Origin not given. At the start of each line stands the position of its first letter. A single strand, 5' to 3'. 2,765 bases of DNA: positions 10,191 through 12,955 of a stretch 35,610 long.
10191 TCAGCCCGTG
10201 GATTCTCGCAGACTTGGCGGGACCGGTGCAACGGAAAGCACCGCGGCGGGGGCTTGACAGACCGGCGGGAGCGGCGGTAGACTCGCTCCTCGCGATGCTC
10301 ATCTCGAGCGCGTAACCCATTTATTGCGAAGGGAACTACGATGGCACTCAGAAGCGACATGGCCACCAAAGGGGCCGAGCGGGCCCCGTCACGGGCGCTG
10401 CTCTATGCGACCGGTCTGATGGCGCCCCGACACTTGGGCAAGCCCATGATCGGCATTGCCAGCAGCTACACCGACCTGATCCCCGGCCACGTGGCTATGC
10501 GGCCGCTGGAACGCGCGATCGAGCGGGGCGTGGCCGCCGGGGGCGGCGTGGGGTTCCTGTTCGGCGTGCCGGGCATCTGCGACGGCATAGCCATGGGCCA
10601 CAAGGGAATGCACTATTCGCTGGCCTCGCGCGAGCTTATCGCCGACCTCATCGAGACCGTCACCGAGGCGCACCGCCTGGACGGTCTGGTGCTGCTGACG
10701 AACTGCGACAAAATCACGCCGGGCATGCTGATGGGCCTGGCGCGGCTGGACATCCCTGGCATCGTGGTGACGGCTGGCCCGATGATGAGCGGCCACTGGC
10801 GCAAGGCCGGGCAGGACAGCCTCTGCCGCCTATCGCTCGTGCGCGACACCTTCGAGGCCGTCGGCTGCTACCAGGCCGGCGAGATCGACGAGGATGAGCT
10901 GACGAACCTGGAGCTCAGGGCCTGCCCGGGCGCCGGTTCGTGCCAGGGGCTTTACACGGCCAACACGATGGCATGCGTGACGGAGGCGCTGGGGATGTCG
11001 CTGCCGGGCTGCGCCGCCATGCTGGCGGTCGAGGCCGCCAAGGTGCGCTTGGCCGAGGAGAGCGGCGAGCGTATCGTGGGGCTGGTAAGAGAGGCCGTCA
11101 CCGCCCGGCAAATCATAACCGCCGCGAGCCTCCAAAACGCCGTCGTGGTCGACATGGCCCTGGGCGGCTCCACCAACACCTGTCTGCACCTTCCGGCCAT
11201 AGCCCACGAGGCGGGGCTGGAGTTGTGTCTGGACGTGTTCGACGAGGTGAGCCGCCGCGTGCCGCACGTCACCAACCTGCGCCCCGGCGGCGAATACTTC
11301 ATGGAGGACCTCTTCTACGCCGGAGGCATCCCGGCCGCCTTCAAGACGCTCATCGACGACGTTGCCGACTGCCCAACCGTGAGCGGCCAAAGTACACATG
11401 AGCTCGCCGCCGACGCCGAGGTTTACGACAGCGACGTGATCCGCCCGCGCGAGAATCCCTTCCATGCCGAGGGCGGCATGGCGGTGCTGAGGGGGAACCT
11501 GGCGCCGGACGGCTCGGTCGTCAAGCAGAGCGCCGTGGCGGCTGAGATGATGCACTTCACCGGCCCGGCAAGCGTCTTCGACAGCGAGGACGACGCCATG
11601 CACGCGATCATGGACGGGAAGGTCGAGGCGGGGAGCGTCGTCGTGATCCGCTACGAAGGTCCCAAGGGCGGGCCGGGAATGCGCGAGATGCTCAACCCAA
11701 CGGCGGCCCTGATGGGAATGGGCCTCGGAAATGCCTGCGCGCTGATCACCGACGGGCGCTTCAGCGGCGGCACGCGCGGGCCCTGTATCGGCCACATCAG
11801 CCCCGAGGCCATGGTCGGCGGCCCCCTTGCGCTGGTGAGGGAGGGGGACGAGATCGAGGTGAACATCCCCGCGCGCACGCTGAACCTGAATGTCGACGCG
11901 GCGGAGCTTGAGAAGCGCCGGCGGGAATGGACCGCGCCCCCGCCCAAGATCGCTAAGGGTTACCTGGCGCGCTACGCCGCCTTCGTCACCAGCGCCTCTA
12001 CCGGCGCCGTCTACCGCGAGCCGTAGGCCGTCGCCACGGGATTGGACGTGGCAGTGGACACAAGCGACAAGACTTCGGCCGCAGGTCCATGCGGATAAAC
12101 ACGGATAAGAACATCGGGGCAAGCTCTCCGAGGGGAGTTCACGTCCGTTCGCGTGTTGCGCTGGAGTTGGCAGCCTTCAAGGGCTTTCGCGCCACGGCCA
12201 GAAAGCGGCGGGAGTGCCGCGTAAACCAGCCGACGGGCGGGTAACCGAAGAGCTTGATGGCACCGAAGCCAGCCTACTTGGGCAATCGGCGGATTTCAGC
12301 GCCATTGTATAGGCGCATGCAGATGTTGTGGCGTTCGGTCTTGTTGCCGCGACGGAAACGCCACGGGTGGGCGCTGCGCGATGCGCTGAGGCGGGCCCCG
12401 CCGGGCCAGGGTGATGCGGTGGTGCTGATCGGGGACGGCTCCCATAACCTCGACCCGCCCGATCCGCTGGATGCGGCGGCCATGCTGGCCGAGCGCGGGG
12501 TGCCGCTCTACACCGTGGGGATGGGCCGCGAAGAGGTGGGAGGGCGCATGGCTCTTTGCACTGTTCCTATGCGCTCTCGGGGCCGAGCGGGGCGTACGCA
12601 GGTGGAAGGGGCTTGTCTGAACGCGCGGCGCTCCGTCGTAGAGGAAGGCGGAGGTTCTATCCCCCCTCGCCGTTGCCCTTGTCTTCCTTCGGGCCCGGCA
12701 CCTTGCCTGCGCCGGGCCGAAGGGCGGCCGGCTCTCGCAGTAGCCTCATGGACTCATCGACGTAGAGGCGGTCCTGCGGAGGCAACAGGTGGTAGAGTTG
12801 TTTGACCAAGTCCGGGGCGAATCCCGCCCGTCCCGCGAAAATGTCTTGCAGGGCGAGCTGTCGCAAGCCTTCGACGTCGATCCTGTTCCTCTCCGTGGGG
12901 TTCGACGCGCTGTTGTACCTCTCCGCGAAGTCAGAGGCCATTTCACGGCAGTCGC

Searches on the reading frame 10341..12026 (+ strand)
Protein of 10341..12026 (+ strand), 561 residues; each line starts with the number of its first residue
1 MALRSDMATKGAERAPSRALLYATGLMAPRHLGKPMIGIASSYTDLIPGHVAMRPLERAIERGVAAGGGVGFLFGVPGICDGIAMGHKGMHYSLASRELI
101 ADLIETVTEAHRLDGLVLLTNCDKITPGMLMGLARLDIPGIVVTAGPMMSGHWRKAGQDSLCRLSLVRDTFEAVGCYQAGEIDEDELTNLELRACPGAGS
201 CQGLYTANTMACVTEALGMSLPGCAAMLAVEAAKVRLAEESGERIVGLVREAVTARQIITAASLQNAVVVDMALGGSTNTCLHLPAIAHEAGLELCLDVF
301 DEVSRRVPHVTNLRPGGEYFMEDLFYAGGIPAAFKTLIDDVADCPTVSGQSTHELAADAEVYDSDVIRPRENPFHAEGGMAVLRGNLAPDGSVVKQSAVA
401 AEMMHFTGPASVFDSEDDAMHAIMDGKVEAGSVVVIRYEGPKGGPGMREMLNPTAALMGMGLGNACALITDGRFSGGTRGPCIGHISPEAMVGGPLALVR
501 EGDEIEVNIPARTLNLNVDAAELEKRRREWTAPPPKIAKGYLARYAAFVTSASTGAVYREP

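Call 9: search_protein_families(library=pfam, proteins=[window:10341-12026:+], max_evalue=0.001)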
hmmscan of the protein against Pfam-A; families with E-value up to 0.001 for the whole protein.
window:10341-12026:+ (561 aa): 2 families
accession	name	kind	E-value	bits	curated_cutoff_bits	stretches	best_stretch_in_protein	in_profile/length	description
PF00920.27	ILVD_EDD_N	-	5.7e-123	410.5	27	1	34-354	1-315/316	Dihydroxy-acid/6-phosphogluconate dehydratase N-terminal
PF24877.1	ILV_EDD_C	-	4.5e-83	277.8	27.7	1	365-556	1-191/191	Dihydroxy-acid/6-phosphogluconate dehydratase C-terminal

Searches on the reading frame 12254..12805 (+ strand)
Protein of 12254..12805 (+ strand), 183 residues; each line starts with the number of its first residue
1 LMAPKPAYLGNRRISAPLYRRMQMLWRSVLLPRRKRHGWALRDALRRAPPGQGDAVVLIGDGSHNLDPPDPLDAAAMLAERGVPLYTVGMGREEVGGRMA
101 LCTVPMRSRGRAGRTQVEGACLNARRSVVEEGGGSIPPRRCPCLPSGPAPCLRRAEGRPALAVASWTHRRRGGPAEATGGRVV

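Call 70: search_protein_families(library=pfam, proteins=[window:12254-12805:+], max_evalue=0.1)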
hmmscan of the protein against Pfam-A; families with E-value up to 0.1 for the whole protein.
window:12254-12805:+ (183 aa): 1 family
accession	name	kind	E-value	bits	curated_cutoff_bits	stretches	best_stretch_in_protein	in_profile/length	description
PF00092.34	VWA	-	0.041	14.5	23.8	1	53-93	104-142/174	von Willebrand factor type A domain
